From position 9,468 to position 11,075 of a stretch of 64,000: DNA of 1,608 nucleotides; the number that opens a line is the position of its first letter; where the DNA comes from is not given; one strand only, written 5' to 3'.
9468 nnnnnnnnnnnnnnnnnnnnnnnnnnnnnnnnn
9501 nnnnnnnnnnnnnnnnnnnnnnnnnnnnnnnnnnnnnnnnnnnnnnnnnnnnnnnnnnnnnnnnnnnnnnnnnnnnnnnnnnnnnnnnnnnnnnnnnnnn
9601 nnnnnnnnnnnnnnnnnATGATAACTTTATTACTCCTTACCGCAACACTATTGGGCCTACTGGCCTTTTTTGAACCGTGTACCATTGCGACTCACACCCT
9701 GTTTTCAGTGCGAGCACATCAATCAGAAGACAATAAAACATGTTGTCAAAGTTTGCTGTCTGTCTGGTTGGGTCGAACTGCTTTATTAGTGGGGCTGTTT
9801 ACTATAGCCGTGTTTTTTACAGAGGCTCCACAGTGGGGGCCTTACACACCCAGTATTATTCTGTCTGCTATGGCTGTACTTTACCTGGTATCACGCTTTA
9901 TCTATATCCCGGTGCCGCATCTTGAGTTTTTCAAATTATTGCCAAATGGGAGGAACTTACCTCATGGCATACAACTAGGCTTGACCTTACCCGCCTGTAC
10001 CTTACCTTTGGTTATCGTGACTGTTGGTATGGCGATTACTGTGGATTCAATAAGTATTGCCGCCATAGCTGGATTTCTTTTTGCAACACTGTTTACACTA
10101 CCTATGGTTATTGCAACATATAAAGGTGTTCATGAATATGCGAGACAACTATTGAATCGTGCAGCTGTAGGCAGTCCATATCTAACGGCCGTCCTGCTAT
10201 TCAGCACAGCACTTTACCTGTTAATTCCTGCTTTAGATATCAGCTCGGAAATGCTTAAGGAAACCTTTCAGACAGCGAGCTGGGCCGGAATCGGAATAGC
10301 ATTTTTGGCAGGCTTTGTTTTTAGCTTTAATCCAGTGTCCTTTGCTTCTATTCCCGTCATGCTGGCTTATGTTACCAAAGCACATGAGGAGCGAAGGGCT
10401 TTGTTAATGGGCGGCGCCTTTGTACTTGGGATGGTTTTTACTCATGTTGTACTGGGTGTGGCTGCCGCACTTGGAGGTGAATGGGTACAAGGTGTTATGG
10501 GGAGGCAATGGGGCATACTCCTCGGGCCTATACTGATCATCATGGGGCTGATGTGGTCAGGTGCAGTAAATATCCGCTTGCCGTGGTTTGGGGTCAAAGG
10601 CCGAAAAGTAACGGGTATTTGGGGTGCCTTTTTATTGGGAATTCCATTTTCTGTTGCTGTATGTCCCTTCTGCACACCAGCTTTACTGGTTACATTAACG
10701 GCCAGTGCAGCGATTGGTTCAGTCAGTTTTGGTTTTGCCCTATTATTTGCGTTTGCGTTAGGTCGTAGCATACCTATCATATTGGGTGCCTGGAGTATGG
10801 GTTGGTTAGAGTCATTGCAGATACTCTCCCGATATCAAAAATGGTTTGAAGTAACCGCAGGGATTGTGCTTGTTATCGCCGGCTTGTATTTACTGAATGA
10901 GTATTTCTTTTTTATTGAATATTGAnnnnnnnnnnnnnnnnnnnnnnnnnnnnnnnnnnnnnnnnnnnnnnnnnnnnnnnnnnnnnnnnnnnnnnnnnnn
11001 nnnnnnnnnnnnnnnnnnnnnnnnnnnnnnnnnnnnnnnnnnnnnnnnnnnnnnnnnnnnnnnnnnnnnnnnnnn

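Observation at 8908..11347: MerR-type promoter driving a MerP-like/thioredoxin/DsbD-like operon without merA or merT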

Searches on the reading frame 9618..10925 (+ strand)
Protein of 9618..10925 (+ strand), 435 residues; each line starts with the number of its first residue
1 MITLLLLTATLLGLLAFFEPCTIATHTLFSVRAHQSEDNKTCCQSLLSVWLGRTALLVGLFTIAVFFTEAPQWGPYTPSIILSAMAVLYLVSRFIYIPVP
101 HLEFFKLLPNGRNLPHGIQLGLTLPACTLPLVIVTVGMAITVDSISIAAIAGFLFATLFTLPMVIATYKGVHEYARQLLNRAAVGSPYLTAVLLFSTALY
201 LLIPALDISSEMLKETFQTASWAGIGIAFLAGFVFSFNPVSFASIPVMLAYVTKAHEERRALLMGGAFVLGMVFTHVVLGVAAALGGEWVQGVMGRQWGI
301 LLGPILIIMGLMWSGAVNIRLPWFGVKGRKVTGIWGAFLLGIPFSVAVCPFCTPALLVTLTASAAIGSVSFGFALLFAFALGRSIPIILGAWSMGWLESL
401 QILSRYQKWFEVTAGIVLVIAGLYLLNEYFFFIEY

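Call 3: search_protein_families(library=pfam, proteins=[window:9618-10925:+], max_evalue=0.01)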
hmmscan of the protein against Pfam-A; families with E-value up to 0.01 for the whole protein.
window:9618-10925:+ (435 aa): 2 families
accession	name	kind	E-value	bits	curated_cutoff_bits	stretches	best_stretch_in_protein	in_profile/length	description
PF02683.22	DsbD_TM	-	5.3e-15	55.7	27.1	1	224-411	4-197/219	Cytochrome C biogenesis protein transmembrane domain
PF13386.12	DsbD_2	-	5e-09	36.8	24.9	1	228-424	2-199/199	Cytochrome C biogenesis protein transmembrane region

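Call 4: search_protein_families(library=ncbifam, proteins=[window:9618-10925:+], max_evalue=0.01)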
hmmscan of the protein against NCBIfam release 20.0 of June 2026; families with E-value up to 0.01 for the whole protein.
window:9618-10925:+ (435 aa): 3 families
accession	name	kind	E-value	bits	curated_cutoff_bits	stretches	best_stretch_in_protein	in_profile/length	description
NF040495.1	tranport_ArsG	equivalog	7e-21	74.6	200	1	225-429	7-224/225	aromatic aminobenezylarsenical efflux permease ArsG family transporter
NF045694.1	seleno_TsoB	exception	1.6e-13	49.6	805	1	225-427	186-392/572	rhodanese/DsbD fusion-like selenoprotein TsoB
NF001419.0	PRK00293.1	subfamily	7.5e-08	31.4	330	1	218-426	166-382/574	protein-disulfide reductase DsbD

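Call 5: find_homologous_proteins(query=window:9618-10925:+)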
Query window:9618-10925:+ (435 aa): 592 proteins with E <= 0.001 among 8000 candidates; the best 120 are listed.
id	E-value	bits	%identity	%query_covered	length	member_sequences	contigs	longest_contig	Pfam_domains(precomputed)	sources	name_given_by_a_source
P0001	8.5e-278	940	100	100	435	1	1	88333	PF02683.23,PF13386.13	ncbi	-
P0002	1.1e-246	837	87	96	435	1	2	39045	PF02683.23,PF13386.13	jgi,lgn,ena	-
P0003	1.9e-233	793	83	96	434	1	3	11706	PF02683.23,PF13386.13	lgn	-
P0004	1.9e-232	790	83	97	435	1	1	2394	PF02683.23,PF13386.13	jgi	jgi:cytochrome c-type biogenesis protein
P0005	2.5e-232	790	82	97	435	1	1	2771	PF02683.23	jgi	jgi:cytochrome c-type biogenesis protein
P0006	2.3e-231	787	83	97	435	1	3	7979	PF02683.23,PF13386.13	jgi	-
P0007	1.3e-230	784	80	100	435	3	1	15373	PF02683.23,PF13386.13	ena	-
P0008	1.9e-230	784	82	96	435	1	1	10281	PF02683.23,PF13386.13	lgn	-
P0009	4.8e-230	782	81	97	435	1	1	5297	PF02683.23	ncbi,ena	-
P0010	6.0e-230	782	82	96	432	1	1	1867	PF02683.23,PF13386.13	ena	-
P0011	8.4e-230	781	82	100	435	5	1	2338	PF02683.23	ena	-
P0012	9.3e-230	781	82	96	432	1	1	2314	PF02683.23,PF13386.13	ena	-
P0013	1.6e-229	781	80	100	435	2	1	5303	PF02683.23,PF13386.13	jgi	-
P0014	1.6e-229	780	81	96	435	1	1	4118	PF02683.23,PF13386.13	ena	-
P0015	2.8e-229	780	81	96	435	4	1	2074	PF02683.23,PF13386.13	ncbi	-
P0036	2.4e-223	760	77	97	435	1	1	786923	PF02683.23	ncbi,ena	-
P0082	1.4e-216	738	76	96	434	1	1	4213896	PF02683.23,PF13386.13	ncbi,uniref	ncbi:cytochrome c biogenesis CcdA family protein [sulfur-oxidizing endosymbiont of Gigantopelta aegi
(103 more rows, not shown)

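Call 7: find_encoding_contigs(protein=P0001, flank=6000, max_places=3)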
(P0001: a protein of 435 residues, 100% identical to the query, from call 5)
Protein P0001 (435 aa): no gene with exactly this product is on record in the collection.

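Call 8: find_encoding_contigs(protein=P0082, flank=6000, max_places=3)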
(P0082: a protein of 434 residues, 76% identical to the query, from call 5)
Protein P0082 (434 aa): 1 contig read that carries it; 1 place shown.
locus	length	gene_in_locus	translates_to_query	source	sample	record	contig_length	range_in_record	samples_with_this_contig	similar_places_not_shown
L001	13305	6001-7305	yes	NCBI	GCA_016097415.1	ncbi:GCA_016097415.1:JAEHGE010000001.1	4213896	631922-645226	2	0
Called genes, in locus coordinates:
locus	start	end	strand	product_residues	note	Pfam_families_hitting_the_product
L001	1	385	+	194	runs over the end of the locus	-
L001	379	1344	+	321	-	PF03050:DDE_Tnp_IS66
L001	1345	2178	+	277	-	PF03176:MMPL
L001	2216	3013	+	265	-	PF07044:DUF1329 (faint), PF17131:TP_0789-like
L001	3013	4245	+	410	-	PF06980:DUF1302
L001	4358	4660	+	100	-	PF00403:HMA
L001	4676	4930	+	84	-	PF00462:Glutaredoxin (weak), PF13192:Thioredoxin_3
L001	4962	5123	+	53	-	-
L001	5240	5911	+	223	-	PF12762:DDE_Tnp_IS1595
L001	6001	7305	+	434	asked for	PF02683:DsbD_TM, PF13386:DsbD_2 (weak)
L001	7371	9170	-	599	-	PF00884:Sulfatase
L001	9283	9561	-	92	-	-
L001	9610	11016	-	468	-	PF13487:HD_5, PF01966:HD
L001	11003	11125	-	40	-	-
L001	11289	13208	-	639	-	PF11893:DUF3413, PF00884:Sulfatase, PF01663:Phosphodiest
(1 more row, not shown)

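Call 9: find_encoding_contigs(protein=P0036, flank=6000, max_places=3)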
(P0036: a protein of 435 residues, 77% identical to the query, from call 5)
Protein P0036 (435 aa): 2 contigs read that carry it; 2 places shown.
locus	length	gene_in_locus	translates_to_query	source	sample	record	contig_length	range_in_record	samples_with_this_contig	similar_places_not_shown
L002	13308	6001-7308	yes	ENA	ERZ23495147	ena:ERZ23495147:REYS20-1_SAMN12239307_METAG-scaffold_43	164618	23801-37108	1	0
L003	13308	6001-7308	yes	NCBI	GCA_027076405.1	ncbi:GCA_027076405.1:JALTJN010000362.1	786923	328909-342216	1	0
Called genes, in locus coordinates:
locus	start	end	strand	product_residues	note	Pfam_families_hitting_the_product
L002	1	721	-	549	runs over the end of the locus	PF00403:HMA, PF03486:HI0933_like (faint), PF07992:Pyr_redox_2, PF12831:FAD_oxidored (weak), PF13738:Pyr_redox_3, PF00070:Pyr_redox, PF02852:Pyr_redox_dim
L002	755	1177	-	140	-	PF03203:MerC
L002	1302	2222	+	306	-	PF02492:cobW, PF07683:CobW_C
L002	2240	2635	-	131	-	PF13411:MerR_1, PF00376:MerR, PF09278:MerR-DNA-bind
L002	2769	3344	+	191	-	PF00403:HMA (weak)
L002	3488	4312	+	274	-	-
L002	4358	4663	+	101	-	PF00403:HMA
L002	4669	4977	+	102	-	-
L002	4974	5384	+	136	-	-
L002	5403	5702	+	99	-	PF00403:HMA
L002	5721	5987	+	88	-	PF13192:Thioredoxin_3, PF00462:Glutaredoxin (weak)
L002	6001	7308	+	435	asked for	PF02683:DsbD_TM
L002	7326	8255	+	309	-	PF00753:Lactamase_B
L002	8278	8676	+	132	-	PF00376:MerR, PF13411:MerR_1, PF09278:MerR-DNA-bind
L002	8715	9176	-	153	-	PF06445:GyrI-like, PF14526:Cass2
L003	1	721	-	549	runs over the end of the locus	PF00403:HMA, PF03486:HI0933_like (faint), PF07992:Pyr_redox_2, PF12831:FAD_oxidored (weak), PF13738:Pyr_redox_3, PF00070:Pyr_redox, PF02852:Pyr_redox_dim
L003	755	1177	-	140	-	PF03203:MerC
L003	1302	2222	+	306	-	PF02492:cobW, PF07683:CobW_C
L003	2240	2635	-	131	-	PF13411:MerR_1, PF00376:MerR, PF09278:MerR-DNA-bind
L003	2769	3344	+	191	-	PF00403:HMA (weak)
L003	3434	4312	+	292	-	-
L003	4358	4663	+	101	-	PF00403:HMA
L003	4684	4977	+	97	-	-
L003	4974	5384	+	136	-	-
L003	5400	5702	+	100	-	PF00403:HMA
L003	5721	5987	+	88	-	PF13192:Thioredoxin_3, PF00462:Glutaredoxin (weak)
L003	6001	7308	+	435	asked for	PF02683:DsbD_TM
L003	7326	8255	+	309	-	PF00753:Lactamase_B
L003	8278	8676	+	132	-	PF00376:MerR, PF13411:MerR_1, PF09278:MerR-DNA-bind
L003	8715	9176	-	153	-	PF06445:GyrI-like, PF14526:Cass2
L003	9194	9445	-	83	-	-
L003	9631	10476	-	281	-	PF00565:SNase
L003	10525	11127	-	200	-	PF01545:Cation_efflux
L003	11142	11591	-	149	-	PF04214:DUF411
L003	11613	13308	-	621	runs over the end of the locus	PF00034:Cytochrom_C, PF13442:Cytochrome_CBB3, PF03239:FTR1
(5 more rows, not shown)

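Call 11: find_related_loci(query=window:9618-10925:+, collection=genome_contigs, flank=6000)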
Query window:9618-10925:+ (435 aa) in genome_contigs; peptide patterns used: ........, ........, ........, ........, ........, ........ (x = any residue, [..] = any of these).
105 stretches matched a pattern; 60 encode a relative of the query (tblastn E <= 1e-3); 60 distinct loci.
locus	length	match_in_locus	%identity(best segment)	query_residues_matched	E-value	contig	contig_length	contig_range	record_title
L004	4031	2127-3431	80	1-435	0e+0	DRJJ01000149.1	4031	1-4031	MAG TPA_asm: Gammaproteobacteria bacterium isolate HyVt-414 HyVt-414_k95_166580, whole genome shotgun sequence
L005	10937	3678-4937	77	16-435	0e+0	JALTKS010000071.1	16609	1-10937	MAG: Gammaproteobacteria bacterium isolate S139_maxbin2_scaf2bin.221 S139_NODE_2938_length_16609_cov_132.127897, whole g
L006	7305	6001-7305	79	1-435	0e+0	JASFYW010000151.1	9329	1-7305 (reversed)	MAG: Woeseiaceae bacterium isolate MAY_MAG_00009 ALL_000000008430, whole genome shotgun sequence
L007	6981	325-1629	76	1-435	0e+0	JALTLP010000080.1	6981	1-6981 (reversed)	MAG: Chromatiales bacterium isolate S139_metabat1_scaf2bin.039 S139_NODE_14760_length_6981_cov_2.699008, whole genome sh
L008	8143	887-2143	80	17-435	0e+0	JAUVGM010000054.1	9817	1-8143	MAG: Gammaproteobacteria bacterium isolate CSMAG_376 CSMAG_376_k141_2293523_length_9817_cov_6.2521, whole genome shotgun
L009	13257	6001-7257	81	17-435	0e+0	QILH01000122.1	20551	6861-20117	MAG: Gammaproteobacteria bacterium isolate SZUA-24 Ga0063293_10001823, whole genome shotgun sequence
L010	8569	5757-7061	76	1-435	0e+0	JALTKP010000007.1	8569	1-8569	MAG: Gammaproteobacteria bacterium isolate S139_maxbin2_scaf2bin.214_VB S139_NODE_10194_length_8569_cov_7.492774, whole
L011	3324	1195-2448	78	17-435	0e+0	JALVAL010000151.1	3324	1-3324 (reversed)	MAG: Gammaproteobacteria bacterium isolate 132-544_metabat2_scaf2bin.080 132-544_scaffold_18485_c1, whole genome shotgun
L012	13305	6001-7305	81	1-435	0e+0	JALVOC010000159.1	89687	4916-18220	MAG: Chromatiales bacterium isolate A3_maxbin2_scaf2bin.437 A3_NODE_42_length_89687_cov_5.823292, whole genome shotgun s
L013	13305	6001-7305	80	1-435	0e+0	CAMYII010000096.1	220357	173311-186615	MAG: Acidiferrobacterales bacterium isolate ES_Gamma_002 genome assembly, contig: scaffold_65, whole genome shotgun sequ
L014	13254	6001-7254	77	17-435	0e+0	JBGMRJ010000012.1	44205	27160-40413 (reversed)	MAG: Gammaproteobacteria bacterium isolate N04_metabat2_bin.27 NODE_92_length_44205_cov_14.620793, whole genome shotgun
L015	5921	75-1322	76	18-434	0e+0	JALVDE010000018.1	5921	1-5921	MAG: Gammaproteobacteria bacterium isolate 134-614_metabat2_scaf2bin.015 134-614_scaffold_10980_c1, whole genome shotgun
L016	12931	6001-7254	75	16-434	0e+0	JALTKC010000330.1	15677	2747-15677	MAG: Gammaproteobacteria bacterium isolate S139_maxbin2_scaf2bin.159 S139_NODE_3260_length_15677_cov_3.106881, whole gen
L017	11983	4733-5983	75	17-434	0e+0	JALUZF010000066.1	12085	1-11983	MAG: Gammaproteobacteria bacterium isolate 132-544_maxbin2_scaf2bin.109 132-544_scaffold_1592_c1, whole genome shotgun s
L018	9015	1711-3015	75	1-435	0e+0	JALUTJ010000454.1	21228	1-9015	MAG: Chromatiales bacterium isolate S146_metabat2_scaf2bin.254 S146_NODE_699_length_21228_cov_3.030330, whole genome sho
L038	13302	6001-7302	67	1-435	0e+0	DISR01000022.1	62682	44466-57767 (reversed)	MAG TPA_asm: Thiobacillus sp. UBA6205 UBA6205_contig_5710, whole genome shotgun sequence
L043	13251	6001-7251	69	17-433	0e+0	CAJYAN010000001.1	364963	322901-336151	MAG TPA_asm: uncultured Gammaproteobacteria bacterium isolate SRR5242447_bin.8_MetaBAT_v2.12.1_MAG genome assembly, cont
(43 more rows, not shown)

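Call 14: search_protein_representatives(protein=window:9618-10925:+)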
Query: 435 residues. Proteins with E-value up to 0.001 (for the whole library): 2007; up to 1e-10: 302; up to 1e-30: 36. The best 150 are listed.
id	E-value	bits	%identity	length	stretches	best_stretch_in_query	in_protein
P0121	2.2e-159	547.7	59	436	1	3-434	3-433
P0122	2.8e-116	405.7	48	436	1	1-433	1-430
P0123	8.7e-109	381.0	44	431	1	1-432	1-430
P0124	1.2e-79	285.0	61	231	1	211-433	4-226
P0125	5.8e-77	276.2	57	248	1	3-249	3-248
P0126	4.9e-70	253.3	54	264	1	1-256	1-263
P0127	4.1e-63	230.5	56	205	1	3-201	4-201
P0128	4.6e-61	223.8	66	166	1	1-166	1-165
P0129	1.6e-58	215.4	64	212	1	211-361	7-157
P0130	7.0e-56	206.7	60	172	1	268-433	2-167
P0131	2.0e-48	182.1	71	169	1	272-396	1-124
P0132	6.6e-45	170.5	51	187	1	213-393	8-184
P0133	4.7e-42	161.1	47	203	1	4-202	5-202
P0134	1.3e-41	159.7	43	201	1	4-202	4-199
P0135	1.7e-41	159.3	48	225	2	4-156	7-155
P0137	3.5e-39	151.6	47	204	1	1-199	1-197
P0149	1.4e-33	133.2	39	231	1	219-426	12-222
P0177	9.9e-25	104.0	34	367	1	189-432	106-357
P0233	5.5e-17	78.5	25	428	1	4-426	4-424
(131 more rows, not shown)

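Call 18: search_protein_families(library=pfam, proteins=[L005:1662-2567:+, L010:4154-4555:+, L003:2757-3344:+, L018:165-599:-, L003:7326-8255:+, P0133, P0137, P0149, P0233, L043:4636-5022:-], max_evalue=0.01)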
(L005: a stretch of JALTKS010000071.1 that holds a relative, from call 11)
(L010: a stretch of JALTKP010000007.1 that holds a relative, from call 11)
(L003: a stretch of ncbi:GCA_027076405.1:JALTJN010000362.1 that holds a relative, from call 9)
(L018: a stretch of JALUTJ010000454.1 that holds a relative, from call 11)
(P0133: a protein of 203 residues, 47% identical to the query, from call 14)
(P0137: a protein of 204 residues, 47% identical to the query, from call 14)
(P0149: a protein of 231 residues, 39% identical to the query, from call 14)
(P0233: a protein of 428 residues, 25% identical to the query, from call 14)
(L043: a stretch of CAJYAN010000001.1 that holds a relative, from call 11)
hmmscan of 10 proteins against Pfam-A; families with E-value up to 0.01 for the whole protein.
L005:1662-2567:+ (301 aa): 1 family
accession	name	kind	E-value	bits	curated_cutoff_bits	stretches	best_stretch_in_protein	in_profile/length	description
PF13557.12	Phenol_MetA_deg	-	4.2e-10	40.5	22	1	107-216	63-168/242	Putative MetA-pathway of phenol degradation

L010:4154-4555:+ (133 aa): 1 family
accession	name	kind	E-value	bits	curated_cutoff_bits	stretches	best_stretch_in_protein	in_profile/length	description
PF02411.20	MerT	-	0.0013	19.2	32.9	1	23-113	19-101/116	MerT mercuric transport protein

L003:2757-3344:+ (195 aa): 1 family
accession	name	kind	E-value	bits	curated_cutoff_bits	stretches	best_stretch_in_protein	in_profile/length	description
PF00403.32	HMA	-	2.1e-07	31.6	24.8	1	37-86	3-51/62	Heavy-metal-associated domain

L018:165-599:- (144 aa): 1 family
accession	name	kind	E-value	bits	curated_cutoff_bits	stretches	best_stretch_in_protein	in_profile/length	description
PF18423.6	zf_CopZ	-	1.7e-12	47.5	28.4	1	21-81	2-61/62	Zinc binding domain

L003:7326-8255:+ (309 aa): 2 families
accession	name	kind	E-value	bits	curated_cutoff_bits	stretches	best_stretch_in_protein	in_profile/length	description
PF00753.33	Lactamase_B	-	2.7e-10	40.9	22.7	1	55-237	9-196/196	Metallo-beta-lactamase superfamily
PF19583.5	ODP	-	0.0092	16.3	27.2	0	158-203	93-139/194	ODP family beta lactamase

P0133 (203 aa): 0 families

P0137 (204 aa): 0 families

P0149 (231 aa): 2 families
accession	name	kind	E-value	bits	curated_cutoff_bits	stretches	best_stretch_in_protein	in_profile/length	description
PF02683.22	DsbD_TM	-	2.9e-20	73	27.1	1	19-216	6-210/219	Cytochrome C biogenesis protein transmembrane domain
PF13386.12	DsbD_2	-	2e-08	34.8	24.9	1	59-217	34-197/199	Cytochrome C biogenesis protein transmembrane region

P0233 (428 aa): 2 families
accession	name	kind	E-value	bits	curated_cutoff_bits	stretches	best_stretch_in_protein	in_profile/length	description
PF02683.22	DsbD_TM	-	2.6e-10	40.4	27.1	1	218-426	2-217/219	Cytochrome C biogenesis protein transmembrane domain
PF13386.12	DsbD_2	-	9.7e-08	32.6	24.9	1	224-422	2-199/199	Cytochrome C biogenesis protein transmembrane region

L043:4636-5022:- (128 aa): 1 family
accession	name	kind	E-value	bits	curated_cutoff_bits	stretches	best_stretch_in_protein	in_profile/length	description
PF02411.20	MerT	-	1.6e-35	122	32.9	1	17-122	6-111/116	MerT mercuric transport protein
